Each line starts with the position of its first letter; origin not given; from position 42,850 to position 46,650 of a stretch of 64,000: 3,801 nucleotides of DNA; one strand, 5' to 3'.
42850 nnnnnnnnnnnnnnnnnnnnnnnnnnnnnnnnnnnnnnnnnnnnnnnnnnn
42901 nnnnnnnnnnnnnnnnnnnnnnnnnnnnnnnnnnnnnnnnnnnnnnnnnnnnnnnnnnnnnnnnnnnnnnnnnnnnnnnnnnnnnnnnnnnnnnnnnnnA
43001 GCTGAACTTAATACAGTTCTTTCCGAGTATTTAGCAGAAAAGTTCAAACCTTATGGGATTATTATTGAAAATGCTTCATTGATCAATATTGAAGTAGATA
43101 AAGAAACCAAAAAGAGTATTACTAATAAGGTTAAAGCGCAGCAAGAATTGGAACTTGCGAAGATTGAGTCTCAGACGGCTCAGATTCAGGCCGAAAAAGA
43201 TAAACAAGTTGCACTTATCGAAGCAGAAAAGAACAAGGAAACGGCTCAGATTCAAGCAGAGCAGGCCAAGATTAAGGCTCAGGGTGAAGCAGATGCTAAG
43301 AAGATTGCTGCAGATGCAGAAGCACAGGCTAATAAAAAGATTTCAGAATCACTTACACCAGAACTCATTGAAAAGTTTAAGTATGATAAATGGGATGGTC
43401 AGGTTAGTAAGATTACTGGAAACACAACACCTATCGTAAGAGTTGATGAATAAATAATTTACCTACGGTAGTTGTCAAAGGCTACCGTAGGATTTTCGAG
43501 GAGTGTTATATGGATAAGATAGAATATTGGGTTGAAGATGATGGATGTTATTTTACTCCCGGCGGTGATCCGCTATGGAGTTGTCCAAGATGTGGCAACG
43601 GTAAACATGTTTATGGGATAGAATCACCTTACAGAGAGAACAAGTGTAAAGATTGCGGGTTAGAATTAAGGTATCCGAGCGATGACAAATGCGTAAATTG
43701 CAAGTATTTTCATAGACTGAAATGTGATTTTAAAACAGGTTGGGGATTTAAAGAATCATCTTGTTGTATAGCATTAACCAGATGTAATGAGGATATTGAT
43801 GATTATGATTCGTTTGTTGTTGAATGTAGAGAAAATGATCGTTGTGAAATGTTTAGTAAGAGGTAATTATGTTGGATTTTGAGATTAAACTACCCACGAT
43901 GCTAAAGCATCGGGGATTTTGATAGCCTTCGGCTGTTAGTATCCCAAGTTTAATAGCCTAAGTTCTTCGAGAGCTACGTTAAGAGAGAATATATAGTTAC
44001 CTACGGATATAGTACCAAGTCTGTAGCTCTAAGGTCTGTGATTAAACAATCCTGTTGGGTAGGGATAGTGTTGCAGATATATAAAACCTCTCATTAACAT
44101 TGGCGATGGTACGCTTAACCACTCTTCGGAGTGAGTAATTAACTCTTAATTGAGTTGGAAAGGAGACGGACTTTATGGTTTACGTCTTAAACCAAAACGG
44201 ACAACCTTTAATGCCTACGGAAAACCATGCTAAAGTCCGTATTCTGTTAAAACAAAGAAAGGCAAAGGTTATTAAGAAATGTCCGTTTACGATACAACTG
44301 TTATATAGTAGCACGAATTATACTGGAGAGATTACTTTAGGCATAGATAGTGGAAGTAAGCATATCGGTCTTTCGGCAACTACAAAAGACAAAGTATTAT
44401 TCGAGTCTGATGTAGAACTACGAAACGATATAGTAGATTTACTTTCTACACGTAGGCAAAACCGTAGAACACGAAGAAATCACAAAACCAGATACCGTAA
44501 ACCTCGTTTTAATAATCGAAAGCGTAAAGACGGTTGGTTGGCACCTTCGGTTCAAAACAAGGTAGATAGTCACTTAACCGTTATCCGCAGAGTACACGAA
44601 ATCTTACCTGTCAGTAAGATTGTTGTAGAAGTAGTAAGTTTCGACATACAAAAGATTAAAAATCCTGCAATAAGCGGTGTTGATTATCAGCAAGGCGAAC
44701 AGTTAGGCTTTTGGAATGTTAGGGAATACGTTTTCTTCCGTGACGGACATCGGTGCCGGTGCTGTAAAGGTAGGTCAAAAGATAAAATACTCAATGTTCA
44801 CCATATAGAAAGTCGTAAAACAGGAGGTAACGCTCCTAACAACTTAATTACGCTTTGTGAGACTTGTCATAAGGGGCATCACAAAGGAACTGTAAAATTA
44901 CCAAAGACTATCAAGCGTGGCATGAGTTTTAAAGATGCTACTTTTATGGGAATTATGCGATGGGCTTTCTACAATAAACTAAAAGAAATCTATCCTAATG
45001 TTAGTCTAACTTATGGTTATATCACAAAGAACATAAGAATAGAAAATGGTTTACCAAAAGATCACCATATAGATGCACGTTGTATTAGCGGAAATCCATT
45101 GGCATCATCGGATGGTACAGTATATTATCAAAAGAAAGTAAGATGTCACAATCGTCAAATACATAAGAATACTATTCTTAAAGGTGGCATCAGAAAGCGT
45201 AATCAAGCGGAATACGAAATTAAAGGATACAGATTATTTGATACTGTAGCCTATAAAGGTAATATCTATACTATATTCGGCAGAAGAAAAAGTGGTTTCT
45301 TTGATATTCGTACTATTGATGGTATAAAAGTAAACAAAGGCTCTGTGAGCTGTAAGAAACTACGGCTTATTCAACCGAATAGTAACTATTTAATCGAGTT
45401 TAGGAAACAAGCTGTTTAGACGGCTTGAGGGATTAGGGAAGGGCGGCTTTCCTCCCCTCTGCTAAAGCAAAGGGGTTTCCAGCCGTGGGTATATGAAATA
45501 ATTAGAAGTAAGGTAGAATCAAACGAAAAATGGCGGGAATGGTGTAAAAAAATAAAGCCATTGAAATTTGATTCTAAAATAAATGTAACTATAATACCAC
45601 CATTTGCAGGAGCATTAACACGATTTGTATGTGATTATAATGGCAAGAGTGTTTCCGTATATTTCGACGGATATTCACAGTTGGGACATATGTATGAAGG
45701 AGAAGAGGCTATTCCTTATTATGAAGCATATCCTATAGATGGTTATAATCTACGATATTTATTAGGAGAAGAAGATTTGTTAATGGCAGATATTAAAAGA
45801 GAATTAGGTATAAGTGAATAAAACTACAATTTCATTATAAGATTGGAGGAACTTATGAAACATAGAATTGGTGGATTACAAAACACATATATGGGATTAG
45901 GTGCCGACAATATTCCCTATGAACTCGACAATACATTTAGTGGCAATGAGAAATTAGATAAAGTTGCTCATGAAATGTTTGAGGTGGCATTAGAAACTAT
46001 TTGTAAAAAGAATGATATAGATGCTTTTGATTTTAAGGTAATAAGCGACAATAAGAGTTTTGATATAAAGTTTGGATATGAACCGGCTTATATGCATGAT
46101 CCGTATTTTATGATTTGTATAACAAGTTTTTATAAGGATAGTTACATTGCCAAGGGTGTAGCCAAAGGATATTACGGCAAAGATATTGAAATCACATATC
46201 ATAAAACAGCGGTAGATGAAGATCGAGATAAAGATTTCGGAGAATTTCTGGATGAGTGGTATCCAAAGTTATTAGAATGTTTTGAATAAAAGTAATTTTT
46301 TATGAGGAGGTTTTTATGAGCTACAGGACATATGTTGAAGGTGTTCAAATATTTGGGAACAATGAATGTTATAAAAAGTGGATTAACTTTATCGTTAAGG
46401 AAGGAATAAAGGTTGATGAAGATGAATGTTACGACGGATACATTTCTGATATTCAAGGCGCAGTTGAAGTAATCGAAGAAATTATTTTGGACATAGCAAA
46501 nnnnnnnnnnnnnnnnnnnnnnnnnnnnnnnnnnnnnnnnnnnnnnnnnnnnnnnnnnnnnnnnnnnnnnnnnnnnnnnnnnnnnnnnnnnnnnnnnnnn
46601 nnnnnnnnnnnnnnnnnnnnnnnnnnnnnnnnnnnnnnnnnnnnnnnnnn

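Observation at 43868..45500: A compact IscB (OMEGA) RNA-guided nuclease element inserted into a phage genome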

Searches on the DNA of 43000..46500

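Call 5: search_rna_families(source=window, start=43000, end=46500, threshold=evalue, max_evalue=10, show_alignments=3)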
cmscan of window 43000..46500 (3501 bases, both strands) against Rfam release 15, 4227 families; matches with E-value up to 10: 3.
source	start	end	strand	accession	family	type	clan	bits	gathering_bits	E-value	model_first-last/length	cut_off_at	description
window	43885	44118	+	RF02033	HEARO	Gene;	-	122.1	83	5.2e-26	1-211/211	no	HNH endonuclease-associated RNA and ORF (HEARO) RNA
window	45219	45334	-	RF00506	Thr_leader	Cis-reg; leader;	-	18.2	55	4.5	1-118/118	no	Threonine operon leader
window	44107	44133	+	RF01716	PhotoRC-I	Cis-reg;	-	15.5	45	1.3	1-44/44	no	PhotoRC-I RNA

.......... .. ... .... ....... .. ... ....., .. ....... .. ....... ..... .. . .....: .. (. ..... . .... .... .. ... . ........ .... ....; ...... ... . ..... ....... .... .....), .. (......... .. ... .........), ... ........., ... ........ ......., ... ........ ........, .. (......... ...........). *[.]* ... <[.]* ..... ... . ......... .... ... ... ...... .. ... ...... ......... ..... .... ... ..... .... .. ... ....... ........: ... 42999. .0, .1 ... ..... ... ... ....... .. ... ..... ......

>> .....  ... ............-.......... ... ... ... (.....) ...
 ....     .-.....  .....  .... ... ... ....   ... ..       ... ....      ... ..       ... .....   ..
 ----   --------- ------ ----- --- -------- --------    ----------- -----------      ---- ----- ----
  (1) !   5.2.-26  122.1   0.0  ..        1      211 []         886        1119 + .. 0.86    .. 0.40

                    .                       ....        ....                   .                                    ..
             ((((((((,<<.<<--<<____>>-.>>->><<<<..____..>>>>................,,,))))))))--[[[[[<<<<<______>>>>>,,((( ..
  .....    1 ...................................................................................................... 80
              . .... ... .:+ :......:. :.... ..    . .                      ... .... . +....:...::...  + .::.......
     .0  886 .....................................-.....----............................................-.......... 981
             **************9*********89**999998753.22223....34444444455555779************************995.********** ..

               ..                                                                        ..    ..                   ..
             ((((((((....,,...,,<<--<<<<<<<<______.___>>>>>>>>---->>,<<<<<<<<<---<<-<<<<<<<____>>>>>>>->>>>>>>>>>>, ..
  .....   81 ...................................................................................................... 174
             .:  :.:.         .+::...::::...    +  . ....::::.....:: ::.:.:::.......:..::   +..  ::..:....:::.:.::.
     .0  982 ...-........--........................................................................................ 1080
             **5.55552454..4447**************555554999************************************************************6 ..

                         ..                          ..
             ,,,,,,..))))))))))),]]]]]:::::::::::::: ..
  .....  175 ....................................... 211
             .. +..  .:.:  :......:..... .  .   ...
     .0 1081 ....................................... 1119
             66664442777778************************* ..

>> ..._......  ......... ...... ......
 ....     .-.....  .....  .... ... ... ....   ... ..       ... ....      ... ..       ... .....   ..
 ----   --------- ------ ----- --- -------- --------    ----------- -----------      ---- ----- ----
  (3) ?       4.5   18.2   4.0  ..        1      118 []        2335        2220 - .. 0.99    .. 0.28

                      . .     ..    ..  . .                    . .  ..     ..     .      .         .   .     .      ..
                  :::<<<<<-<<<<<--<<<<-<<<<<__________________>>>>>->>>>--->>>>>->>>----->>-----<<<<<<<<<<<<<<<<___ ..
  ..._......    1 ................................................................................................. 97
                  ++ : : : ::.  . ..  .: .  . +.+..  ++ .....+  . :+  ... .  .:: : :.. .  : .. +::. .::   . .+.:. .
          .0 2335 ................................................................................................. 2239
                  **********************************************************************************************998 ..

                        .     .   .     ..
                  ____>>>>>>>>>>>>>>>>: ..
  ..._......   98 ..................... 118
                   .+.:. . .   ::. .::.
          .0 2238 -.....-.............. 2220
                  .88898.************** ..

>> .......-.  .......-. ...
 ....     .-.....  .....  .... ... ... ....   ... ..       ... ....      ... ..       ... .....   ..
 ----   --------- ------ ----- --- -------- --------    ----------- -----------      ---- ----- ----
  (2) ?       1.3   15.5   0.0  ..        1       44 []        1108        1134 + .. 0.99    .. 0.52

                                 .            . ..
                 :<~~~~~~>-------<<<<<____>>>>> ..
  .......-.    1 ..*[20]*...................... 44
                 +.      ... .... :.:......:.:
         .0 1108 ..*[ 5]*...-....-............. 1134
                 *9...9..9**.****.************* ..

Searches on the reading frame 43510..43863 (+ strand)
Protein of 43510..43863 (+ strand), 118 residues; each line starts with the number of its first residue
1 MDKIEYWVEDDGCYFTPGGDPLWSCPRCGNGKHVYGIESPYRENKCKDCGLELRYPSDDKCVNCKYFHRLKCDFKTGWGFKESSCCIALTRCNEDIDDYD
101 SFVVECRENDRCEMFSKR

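Call 12: search_protein_families(library=pfam, proteins=[window:43510-43863:+], max_evalue=0.001)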
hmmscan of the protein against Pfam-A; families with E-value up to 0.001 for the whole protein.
window:43510-43863:+ (118 aa): 0 families

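Call 16: find_related_loci(query=window:43510-43863:+, collection=viral_contigs, flank=6000)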
Query window:43510-43863:+ (118 aa) in viral_contigs; peptide patterns used: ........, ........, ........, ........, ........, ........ (x = any residue, [..] = any of these).
6 stretches matched a pattern, but none encodes a relative of the query by tblastn (E <= 1e-3).

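Call 40: find_related_loci(query=window:43510-43863:+, collection=metagenome_contigs, flank=3500)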
Query window:43510-43863:+ (118 aa) in metagenome_contigs; peptide patterns used: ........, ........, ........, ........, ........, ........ (x = any residue, [..] = any of these).
41 stretches matched a pattern, but none encodes a relative of the query by tblastn (E <= 1e-3).

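Call 41: find_encoding_contigs(protein=window:43510-43863:+, flank=3000, max_places=10)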
Protein window:43510-43863:+ (118 aa): 11 contigs read that carry it; 4 places shown.
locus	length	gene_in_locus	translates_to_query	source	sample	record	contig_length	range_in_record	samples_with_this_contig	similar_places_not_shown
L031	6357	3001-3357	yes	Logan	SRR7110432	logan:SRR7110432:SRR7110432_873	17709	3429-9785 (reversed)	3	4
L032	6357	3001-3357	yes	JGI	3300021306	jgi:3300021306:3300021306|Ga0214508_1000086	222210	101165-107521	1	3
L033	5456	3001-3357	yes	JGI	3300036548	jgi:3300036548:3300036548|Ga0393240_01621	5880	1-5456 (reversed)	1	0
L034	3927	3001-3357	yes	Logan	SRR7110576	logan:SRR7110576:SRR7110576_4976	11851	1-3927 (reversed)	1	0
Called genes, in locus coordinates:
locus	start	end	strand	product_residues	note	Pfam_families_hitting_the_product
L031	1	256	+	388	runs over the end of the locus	PF06725:3D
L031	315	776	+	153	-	-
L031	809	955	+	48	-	-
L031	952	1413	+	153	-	-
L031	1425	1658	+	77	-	-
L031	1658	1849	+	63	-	-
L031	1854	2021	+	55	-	-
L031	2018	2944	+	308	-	PF01145:Band_7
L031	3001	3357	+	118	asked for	-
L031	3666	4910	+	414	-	PF14239:RRXRR, PF01844:HNH (weak)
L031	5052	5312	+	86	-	-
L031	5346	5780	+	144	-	-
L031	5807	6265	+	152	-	-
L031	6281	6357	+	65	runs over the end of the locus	-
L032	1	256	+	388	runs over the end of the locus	PF06725:3D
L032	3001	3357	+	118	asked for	-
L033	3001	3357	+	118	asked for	-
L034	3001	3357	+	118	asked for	-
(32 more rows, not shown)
